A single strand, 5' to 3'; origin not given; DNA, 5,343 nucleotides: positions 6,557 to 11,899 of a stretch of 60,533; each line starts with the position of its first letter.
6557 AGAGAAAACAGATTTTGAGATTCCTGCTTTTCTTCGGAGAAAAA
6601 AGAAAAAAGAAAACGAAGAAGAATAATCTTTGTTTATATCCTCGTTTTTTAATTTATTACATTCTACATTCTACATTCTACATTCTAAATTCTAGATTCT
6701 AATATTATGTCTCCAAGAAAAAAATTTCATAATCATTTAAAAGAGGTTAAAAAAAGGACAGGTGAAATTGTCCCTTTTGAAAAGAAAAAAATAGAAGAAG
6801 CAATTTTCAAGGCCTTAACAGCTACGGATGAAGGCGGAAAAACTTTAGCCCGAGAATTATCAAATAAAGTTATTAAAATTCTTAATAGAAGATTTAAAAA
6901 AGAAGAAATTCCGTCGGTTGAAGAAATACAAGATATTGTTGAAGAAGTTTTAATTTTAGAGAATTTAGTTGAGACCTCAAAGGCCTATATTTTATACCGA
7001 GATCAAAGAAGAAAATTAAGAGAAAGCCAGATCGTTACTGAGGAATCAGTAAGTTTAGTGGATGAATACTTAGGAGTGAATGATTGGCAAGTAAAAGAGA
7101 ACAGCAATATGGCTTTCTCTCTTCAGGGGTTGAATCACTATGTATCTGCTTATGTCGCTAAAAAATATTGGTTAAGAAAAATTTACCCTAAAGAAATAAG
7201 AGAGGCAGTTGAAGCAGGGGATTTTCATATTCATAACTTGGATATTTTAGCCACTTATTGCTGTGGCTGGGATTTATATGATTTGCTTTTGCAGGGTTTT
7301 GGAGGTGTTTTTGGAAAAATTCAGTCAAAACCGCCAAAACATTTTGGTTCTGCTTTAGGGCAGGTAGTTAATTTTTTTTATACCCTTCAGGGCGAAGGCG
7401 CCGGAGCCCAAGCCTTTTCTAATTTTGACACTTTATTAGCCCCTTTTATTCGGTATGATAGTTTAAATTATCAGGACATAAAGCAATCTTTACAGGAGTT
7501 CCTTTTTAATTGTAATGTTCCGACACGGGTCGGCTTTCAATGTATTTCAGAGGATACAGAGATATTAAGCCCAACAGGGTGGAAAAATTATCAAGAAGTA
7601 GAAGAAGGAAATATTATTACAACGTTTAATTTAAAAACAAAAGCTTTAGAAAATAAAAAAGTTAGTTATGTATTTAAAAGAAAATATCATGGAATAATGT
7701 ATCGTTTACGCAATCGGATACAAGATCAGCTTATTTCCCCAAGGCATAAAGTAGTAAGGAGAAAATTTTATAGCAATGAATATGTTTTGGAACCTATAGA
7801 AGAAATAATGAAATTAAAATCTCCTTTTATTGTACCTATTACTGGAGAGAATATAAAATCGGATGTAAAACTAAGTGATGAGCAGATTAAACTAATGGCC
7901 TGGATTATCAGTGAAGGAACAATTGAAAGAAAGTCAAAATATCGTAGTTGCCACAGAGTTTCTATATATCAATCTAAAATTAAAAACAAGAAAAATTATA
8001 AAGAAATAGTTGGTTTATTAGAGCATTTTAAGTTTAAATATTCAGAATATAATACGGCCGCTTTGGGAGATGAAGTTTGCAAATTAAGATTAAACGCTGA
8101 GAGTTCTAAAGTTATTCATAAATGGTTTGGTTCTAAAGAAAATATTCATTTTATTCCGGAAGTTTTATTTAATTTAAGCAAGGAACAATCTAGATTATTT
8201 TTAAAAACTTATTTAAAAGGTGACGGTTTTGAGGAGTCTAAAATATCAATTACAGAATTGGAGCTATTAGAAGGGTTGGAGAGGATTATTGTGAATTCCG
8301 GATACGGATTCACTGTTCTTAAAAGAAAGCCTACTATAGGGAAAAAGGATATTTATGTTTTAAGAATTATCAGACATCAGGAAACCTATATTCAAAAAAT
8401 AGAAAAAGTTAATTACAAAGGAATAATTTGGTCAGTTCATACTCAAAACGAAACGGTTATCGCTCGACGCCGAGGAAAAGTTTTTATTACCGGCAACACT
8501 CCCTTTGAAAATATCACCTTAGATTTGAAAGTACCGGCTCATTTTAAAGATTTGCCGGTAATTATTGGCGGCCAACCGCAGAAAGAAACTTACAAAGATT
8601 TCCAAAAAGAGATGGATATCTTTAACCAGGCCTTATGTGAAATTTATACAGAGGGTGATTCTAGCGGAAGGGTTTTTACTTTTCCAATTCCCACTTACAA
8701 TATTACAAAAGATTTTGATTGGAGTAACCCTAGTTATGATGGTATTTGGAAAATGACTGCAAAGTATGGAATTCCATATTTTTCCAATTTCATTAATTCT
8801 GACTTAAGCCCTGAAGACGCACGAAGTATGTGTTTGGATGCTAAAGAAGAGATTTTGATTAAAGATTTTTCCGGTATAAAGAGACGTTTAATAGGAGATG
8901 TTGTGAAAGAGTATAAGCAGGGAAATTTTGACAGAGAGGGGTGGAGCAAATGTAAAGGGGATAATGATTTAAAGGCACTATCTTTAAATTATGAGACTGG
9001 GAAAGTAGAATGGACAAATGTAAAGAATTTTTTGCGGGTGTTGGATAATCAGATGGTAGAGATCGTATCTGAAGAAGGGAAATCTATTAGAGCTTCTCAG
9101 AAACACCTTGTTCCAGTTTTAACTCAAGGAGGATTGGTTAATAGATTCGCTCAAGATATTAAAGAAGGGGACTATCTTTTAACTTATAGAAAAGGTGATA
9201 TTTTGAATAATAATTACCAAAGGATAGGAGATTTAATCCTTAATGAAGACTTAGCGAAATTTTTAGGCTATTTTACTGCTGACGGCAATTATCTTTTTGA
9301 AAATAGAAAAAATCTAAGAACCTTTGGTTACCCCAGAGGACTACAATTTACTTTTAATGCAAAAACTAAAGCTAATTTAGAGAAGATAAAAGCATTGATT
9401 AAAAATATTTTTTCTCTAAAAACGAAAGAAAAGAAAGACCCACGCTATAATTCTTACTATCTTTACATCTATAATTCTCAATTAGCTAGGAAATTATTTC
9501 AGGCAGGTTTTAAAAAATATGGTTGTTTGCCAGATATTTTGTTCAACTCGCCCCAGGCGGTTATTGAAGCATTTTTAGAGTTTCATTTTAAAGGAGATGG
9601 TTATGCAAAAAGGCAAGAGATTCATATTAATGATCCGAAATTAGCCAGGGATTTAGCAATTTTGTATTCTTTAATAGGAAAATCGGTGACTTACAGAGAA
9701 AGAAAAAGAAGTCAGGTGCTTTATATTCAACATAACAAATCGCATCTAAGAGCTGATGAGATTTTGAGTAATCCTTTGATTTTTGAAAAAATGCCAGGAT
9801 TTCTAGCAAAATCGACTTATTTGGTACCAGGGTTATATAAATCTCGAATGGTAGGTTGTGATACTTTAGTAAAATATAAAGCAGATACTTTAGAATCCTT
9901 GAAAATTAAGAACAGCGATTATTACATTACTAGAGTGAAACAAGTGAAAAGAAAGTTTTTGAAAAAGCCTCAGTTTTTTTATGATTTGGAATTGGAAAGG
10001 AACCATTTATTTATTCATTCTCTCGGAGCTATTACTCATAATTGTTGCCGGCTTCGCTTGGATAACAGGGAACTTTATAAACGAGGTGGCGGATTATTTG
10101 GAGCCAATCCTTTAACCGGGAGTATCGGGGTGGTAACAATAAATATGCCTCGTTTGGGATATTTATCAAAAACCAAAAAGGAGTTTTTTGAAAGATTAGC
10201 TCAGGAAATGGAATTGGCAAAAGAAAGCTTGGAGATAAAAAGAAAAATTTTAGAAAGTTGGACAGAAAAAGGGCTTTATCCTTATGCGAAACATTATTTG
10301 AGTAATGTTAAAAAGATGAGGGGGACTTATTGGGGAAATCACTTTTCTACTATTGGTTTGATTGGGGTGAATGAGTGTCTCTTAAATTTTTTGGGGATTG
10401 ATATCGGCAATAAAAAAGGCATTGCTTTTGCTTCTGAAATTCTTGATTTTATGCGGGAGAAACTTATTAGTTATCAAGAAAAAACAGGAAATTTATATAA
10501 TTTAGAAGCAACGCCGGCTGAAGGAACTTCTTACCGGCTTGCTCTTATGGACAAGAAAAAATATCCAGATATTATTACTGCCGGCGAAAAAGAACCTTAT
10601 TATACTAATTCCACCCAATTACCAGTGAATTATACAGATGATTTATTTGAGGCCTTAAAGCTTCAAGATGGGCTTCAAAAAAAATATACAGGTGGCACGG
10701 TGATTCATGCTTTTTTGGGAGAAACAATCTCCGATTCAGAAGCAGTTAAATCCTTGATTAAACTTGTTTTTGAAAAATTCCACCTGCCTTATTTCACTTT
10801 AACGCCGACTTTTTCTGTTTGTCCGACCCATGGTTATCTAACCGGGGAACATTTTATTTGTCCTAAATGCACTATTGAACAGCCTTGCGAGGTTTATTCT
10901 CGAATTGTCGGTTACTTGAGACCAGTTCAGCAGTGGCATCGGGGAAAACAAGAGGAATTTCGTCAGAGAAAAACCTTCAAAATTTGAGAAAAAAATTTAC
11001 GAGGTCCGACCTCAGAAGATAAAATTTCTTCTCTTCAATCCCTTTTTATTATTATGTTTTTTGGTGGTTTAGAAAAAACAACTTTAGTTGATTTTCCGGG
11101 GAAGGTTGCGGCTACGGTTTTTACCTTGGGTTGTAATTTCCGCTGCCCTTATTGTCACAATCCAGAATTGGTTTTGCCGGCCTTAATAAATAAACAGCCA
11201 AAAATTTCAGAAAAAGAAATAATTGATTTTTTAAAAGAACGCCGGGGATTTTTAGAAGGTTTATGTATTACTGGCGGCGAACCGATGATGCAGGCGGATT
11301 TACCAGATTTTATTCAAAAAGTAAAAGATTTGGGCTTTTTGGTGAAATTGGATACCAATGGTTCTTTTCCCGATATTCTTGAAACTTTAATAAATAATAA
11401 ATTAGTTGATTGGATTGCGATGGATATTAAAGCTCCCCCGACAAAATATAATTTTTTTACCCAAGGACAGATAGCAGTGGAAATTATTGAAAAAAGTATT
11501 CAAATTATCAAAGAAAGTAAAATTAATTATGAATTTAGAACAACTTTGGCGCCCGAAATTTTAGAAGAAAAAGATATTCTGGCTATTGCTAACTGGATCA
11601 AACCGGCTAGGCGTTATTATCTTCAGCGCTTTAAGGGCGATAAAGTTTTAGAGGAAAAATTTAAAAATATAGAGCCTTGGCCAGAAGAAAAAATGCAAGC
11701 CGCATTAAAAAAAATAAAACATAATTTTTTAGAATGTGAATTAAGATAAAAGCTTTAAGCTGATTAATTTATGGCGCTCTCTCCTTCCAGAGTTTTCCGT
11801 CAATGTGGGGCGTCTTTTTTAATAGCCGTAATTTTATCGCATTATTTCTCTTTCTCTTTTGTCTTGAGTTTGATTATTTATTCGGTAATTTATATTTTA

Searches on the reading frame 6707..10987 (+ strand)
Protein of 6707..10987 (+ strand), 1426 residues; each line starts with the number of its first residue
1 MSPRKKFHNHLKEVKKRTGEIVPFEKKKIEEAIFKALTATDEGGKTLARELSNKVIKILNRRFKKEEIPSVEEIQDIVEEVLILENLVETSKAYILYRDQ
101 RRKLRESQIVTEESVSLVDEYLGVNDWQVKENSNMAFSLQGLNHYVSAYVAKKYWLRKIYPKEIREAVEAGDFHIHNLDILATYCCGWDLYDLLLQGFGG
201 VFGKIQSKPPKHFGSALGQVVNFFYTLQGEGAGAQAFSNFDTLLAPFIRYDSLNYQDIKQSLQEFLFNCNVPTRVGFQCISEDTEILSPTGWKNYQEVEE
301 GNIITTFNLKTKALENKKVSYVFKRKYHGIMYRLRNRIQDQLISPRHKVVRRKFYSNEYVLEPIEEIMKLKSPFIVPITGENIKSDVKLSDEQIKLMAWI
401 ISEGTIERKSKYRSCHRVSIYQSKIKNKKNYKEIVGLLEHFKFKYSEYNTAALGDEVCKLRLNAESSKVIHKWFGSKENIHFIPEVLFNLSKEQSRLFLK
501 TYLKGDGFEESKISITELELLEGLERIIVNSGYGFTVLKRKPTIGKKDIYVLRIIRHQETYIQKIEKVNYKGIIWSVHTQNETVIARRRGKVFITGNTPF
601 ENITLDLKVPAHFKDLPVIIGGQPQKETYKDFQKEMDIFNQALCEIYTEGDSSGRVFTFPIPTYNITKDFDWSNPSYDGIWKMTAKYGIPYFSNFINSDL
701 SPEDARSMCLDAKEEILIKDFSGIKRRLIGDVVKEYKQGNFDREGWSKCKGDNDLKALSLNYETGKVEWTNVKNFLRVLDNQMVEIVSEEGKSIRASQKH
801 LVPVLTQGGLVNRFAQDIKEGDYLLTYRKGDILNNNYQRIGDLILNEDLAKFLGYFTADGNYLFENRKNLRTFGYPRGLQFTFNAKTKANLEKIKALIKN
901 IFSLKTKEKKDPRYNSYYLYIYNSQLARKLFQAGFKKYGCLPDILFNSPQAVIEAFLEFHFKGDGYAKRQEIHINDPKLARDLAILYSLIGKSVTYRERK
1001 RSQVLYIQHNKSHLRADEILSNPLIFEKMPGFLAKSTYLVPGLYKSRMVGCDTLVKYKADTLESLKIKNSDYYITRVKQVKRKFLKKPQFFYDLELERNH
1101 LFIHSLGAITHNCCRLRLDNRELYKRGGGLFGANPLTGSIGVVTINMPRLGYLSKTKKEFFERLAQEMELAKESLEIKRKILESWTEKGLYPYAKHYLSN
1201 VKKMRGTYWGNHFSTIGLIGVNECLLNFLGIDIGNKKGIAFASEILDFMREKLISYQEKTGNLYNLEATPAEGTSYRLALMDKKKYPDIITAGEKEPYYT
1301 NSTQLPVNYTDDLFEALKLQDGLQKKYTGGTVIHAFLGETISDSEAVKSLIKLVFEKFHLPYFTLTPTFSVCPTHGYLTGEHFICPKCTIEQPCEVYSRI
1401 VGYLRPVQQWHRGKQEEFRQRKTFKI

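Call 38: search_protein_families(library=pfam, proteins=[window:6707-10987:+], max_evalue=0.00001)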
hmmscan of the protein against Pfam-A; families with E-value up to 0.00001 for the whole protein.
window:6707-10987:+ (1426 aa): 3 families
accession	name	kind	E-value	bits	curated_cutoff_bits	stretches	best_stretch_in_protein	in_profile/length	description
PF13597.11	NRDD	-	1.2e-184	615.6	26.2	3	1087-1424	237-562/562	Anaerobic ribonucleoside-triphosphate reductase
PF03477.21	ATP-cone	-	2.5e-19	70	25.8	1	13-102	2-87/88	ATP cone domain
PF14890.11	Intein_splicing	-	6e-17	62.3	35.8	1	752-1112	18-155/155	Intein splicing domain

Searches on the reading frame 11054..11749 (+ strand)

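Call 37: search_protein_families(library=pfam, proteins=[window:11054-11749:+], max_evalue=0.00001)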
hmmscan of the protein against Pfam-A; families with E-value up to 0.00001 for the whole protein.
window:11054-11749:+ (231 aa): 2 families
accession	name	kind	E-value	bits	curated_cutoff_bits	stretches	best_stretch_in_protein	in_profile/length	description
PF04055.27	Radical_SAM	-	1.5e-21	77.7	29.5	1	22-170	2-155/166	Radical SAM superfamily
PF13353.11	Fer4_12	-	5.9e-11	43.2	22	1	18-93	6-80/137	4Fe-4S single cluster domain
